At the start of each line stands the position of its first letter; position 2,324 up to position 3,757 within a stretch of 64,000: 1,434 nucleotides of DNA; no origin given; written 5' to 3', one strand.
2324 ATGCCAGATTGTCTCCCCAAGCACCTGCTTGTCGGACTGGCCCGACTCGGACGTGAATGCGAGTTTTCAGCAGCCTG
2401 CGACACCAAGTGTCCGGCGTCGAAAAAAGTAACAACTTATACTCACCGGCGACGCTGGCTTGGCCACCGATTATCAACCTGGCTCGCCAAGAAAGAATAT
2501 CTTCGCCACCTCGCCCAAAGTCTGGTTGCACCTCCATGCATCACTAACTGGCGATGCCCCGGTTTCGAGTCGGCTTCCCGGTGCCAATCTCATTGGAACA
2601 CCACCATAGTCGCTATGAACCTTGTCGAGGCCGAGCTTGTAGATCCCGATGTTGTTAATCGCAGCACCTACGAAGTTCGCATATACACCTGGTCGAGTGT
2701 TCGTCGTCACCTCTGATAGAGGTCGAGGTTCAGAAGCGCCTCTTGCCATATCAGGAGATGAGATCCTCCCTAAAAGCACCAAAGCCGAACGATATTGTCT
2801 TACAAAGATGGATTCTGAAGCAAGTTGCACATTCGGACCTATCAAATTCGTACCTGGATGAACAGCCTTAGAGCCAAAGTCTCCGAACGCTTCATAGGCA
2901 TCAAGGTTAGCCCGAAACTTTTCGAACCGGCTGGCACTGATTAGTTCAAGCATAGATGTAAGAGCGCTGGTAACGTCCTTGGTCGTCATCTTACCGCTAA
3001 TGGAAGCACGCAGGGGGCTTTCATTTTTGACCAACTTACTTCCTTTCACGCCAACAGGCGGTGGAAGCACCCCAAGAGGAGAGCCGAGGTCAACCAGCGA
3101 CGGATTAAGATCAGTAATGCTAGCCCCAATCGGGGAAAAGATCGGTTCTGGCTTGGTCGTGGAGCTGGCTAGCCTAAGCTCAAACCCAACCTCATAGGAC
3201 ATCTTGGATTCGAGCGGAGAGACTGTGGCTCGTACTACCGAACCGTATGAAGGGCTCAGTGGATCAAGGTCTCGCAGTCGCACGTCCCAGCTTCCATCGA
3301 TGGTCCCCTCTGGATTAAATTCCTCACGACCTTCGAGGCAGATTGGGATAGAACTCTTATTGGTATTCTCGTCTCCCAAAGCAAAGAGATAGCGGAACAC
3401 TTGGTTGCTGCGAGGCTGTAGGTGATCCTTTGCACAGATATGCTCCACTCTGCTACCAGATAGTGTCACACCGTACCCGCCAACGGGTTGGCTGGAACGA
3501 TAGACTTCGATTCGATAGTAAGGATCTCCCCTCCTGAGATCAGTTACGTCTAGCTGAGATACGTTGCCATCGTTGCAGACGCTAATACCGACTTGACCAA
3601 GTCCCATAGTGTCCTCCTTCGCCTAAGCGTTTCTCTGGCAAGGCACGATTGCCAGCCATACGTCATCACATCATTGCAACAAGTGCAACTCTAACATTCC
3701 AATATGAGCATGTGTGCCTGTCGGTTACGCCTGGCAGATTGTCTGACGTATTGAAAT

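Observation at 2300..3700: Low-GC island carrying a 377-aa orphan gene between hicBA and the relaxase-like gene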

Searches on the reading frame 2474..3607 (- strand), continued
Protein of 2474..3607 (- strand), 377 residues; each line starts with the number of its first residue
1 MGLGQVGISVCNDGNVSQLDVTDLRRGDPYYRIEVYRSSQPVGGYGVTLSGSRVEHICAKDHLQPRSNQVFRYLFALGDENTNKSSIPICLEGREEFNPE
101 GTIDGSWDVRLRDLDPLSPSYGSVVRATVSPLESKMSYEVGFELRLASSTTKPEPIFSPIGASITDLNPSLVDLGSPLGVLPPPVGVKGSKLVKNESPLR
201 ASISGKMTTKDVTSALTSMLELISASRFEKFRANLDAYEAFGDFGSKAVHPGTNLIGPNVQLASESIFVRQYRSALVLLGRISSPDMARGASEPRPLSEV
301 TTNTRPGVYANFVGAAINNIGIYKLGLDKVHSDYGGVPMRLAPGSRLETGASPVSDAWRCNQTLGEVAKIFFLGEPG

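Call 48: find_related_loci(query=A1, collection=viral_contigs, flank=10000)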
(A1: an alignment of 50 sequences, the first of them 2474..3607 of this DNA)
Query A1 (377 aa) in viral_contigs; peptide patterns used: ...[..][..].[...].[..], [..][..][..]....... (x = any residue, [..] = any of these).
23 stretches matched a pattern, but none encodes a relative of the query by tblastn (E <= 1e-3).

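Call 52: find_related_loci(query=A1, collection=metagenome_contigs, flank=10000)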
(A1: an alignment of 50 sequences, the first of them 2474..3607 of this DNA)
Query A1 (377 aa) in metagenome_contigs; peptide patterns used: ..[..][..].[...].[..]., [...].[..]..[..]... (x = any residue, [..] = any of these).
134 stretches matched a pattern; 22 encode a relative of the query (tblastn E <= 1e-3); 22 distinct loci.
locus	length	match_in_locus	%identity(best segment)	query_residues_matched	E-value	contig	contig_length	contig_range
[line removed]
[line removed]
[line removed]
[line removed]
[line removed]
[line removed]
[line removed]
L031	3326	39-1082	59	30-376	3e-146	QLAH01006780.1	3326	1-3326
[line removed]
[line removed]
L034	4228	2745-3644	57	75-376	1e-108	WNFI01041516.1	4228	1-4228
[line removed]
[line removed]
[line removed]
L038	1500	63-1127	41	1-373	2e-81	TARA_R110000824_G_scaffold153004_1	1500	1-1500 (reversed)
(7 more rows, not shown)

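Call 55: search_protein_families(library=pfam, proteins=[L027:7353-9509:-, L027:6025-7350:-, L027:11207-12001:+, L027:12011-12574:+, L037:8499-9737:+, L037:12541-15342:-, L013:8527-9879:+, L013:11517-12773:-, L012:8847-9842:-, L012:7583-8737:+], max_evalue=0.001)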
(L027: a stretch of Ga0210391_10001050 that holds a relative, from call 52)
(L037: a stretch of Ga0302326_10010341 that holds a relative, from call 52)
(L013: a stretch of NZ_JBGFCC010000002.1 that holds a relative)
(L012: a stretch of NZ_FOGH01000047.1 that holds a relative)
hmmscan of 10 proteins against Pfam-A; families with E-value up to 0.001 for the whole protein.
L027:7353-9509:- (718 aa): 0 families

L027:6025-7350:- (441 aa): 1 family
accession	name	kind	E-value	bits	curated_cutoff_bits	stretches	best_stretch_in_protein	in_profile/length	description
PF01391.23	Collagen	-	2.5e-05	24.4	27.2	0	138-192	4-58/60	Collagen triple helix repeat (20 copies)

L027:11207-12001:+ (264 aa): 0 families

L027:12011-12574:+ (187 aa): 0 families

L037:8499-9737:+ (412 aa): 3 families
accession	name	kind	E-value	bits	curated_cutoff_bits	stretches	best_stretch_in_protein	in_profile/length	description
PF00589.27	Phage_integrase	-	6.3e-13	49.3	27.1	1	214-380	6-167/172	Phage integrase family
PF13102.12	Phage_int_SAM_5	-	1.8e-05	25.5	22.3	1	108-193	6-92/98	Phage integrase SAM-like domain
PF13495.12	Phage_int_SAM_4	-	2.4e-05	25.1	27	1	109-168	3-59/85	Phage integrase, N-terminal SAM-like domain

L037:12541-15342:- (933 aa): 7 families
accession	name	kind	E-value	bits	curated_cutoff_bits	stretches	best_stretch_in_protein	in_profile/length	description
PF08751.17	TrwC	-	2.7e-84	283.6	25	1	25-315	1-285/286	TrwC relaxase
PF13604.12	AAA_30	-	8.4e-56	189.2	27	1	451-637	1-190/191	AAA domain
PF13245.12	AAA_19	-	2.6e-15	57.2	25.1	1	456-575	1-129/134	AAA domain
PF01443.25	Viral_helicase1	-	1.1e-07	32.3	21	1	474-579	4-101/228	Viral superfamily 1 RNA helicase core domain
PF22232.2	TraI_hel_assoc_N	-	7.6e-07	30.1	27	1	475-569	1-98/99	TraI helicase-associated ssDNA bd, N-terminal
PF02562.22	PhoH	-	0.00015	21.8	27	0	540-579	123-162/205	PhoH-like protein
PF13538.12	UvrD_C_2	-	0.0002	21.6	27.4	0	832-875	1-45/52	UvrD-like helicase C-terminal domain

L013:8527-9879:+ (450 aa): 2 families
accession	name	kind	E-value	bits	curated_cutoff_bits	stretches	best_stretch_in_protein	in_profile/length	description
PF05977.19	MFS_3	-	7.5e-16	58.1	27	1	22-421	7-389/524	Transmembrane secretion effector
PF07690.21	MFS_1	-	1.5e-11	44.2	33.4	1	30-391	1-346/347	Major Facilitator Superfamily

L013:11517-12773:- (418 aa): 0 families

L012:8847-9842:- (331 aa): 3 families
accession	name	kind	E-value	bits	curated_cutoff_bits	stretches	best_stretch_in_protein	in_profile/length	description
PF00589.27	Phage_integrase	-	6.6e-42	143.6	27.1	1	114-317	2-169/172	Phage integrase family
PF13495.12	Phage_int_SAM_4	-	5.2e-29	100.9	27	1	14-97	1-84/85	Phage integrase, N-terminal SAM-like domain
PF16795.10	Phage_integr_3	-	0.00076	19.9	27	0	220-321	60-149/161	Archaeal phage integrase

L012:7583-8737:+ (384 aa): 4 families
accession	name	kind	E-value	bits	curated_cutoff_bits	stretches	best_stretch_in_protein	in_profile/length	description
PF12832.13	MFS_1_like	-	6.3e-105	351.7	25.2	1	6-359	1-372/373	MFS_1 like family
PF07690.21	MFS_1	-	8.7e-28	97.7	33.4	2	12-283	4-287/347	Major Facilitator Superfamily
PF03825.22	Nuc_H_symport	-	1.1e-23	84.4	25.9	1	8-353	6-366/400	Nucleoside H+ symporter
PF01306.25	LacY_symp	-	7.1e-06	25.5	24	1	5-366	8-390/413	LacY proton/sugar symporter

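Call 56: search_protein_families(library=pfam, proteins=[L014:11200-11874:+, L014:8998-9552:-, L010:1842-2582:+, L015:2022-3665:+, L036:5613-6905:+, L036:2943-3821:+, L025:1501-2751:+, L026:4087-5466:-, L001:9498-10796:+, L008:6259-7449:+], max_evalue=0.001)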
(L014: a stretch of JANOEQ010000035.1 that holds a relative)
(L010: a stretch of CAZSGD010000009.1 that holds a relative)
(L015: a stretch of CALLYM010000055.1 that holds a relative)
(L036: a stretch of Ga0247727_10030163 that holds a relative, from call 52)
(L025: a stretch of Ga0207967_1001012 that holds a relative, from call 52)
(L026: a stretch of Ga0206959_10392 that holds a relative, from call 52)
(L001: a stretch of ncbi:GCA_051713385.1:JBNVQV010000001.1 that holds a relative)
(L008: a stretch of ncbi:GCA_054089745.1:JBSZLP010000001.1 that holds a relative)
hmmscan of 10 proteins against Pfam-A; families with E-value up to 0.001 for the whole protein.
L014:11200-11874:+ (224 aa): 1 family
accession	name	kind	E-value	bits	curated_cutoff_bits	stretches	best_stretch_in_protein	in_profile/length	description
PF01183.26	Glyco_hydro_25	-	8.8e-37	127.6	27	1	16-206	1-180/180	Glycosyl hydrolases family 25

L014:8998-9552:- (184 aa): 1 family
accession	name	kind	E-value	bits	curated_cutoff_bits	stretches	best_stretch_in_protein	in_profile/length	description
PF04945.19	YHS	-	2.8e-07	30.9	30.3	1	57-103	1-47/47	YHS domain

L010:1842-2582:+ (246 aa): 1 family
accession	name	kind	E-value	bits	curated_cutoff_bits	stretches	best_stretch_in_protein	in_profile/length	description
PF10899.13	AbiGi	-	4.9e-36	124.9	22.4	1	30-204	7-185/185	Putative abortive phage resistance protein AbiGi, antitoxin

L015:2022-3665:+ (547 aa): 0 families

L036:5613-6905:+ (430 aa): 1 family
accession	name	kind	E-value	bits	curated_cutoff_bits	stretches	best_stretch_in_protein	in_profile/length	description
PF06224.18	AlkZ-like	-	3e-52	178.7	25.9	1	47-398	2-328/329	DNA glycosylase AlkZ-like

L036:2943-3821:+ (292 aa): 1 family
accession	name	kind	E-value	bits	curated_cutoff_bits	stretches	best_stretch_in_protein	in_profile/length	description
PF04199.19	Cyclase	-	3.5e-09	37.4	23.1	1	6-204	2-142/142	Putative cyclase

L025:1501-2751:+ (416 aa): 1 family
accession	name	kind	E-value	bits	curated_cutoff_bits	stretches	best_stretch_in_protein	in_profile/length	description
PF05990.18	DUF900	-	0.00048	20.1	20.5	0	207-268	77-142/232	Alpha/beta hydrolase of unknown function (DUF900)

L026:4087-5466:- (459 aa): 0 families

L001:9498-10796:+ (432 aa): 0 families

L008:6259-7449:+ (396 aa): 0 families

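Call 71: search_protein_families(library=pfam, alignment_id=A2, max_evalue=0.00001)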
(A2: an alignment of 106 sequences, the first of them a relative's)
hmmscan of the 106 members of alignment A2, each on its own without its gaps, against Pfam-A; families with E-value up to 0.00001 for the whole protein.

A. member 1, L010:1842-2582:+ (246 aa): 1 family
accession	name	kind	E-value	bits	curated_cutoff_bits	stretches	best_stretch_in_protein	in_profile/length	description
PF10899.13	AbiGi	-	4.9e-36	124.9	22.4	1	30-204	7-185/185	Putative abortive phage resistance protein AbiGi, antitoxin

B. families by the number of members that match (of 106 scanned): 84 families (the first 25 are shown)
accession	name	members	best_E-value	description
PF06224.18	AlkZ-like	3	3e-52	DNA glycosylase AlkZ-like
PF01381.28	HTH_3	3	2.9e-08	Helix-turn-helix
PF01695.23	IstB_IS21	2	1.1e-69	IstB-like ATP binding protein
PF00589.27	Phage_integrase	2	6.6e-42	Phage integrase family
PF07690.21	MFS_1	2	8.7e-28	Major Facilitator Superfamily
PF04945.19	YHS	2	1.1e-19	YHS domain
PF12832.13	MFS_1_like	1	6.3e-105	MFS_1 like family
PF03740.19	PdxJ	1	2.2e-92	Pyridoxal phosphate biosynthesis protein PdxJ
PF08751.17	TrwC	1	2.7e-84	TrwC relaxase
PF01813.22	ATP-synt_D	1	1.6e-58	ATP synthase subunit D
PF13604.12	AAA_30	1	8.4e-56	AAA domain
PF02534.20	T4SS-DNA_transf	1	4.1e-55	Type IV secretory system Conjugative DNA transfer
PF19792.4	DUF6276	1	7.7e-49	Family of unknown function (DUF6276)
PF11149.13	DUF2924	1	3.9e-45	Protein of unknown function (DUF2924)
PF00326.27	Peptidase_S9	1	2.9e-43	Prolyl oligopeptidase family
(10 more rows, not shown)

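Call 72: search_protein_families(library=padloc, alignment_id=A2, max_evalue=0.00001)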
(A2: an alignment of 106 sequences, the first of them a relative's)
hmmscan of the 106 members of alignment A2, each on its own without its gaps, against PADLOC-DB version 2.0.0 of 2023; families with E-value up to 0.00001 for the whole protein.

A. member 1, L010:1842-2582:+ (246 aa): 1 family
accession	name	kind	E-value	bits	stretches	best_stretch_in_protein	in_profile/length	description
PDLC02331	AbiGi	-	1.6e-43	146.9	1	3-246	15-260/260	AbiGi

B. families by the number of members that match (of 106 scanned): 16 families
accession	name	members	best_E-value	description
PDLC02630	DrmD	2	8.5e-30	DrmD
PDLC04140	mad8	2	2.3e-06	mads_8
PDLC02331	AbiGi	1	1.6e-43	AbiGi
PDLC01734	typeIV_RecD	1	5.6e-24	RecD_0_IVD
PDLC02903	pVip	1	6.1e-16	Viperins not associated with kinases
PDLC05065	PDC-S68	1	6.4e-14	-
PDLC05064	PDC-S68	1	1.5e-12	-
PDLC02904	pVip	1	5.4e-12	Viperins associated with kinases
PDLC05035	PDC-S53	1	2.5e-11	-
PDLC01148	RecD_like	1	3.2e-11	RecD/Tra ATPase fused to N-terminal HHH domain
PDLC04475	PDC-M16A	1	4.2e-11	-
PDLC02926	HTH_VI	1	2.8e-08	-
PDLC03894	NsnC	1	8.3e-08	-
PDLC04476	PDC-M16A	1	3e-07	-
PDLC02905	pVip-kinase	1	1.3e-06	Viperin-kinase fusion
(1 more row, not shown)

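Call 79: search_protein_families(library=padloc, proteins=[L017:11283-11555:+, L017:11708-12931:-], max_evalue=0.001)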
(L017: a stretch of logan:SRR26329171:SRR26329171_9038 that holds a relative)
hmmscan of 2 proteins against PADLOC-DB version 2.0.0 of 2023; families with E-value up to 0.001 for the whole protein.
L017:11283-11555:+ (90 aa): 0 families

L017:11708-12931:- (407 aa): 0 families

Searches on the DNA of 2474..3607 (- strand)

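Call 58: search_dna_similar(query=L006:8001-9134:+, collection=ecoli_genomes, mode=distant, max_evalue=0.00001)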
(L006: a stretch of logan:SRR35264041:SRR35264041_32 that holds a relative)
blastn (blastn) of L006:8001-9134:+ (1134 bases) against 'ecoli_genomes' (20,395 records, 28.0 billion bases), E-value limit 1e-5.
No match.
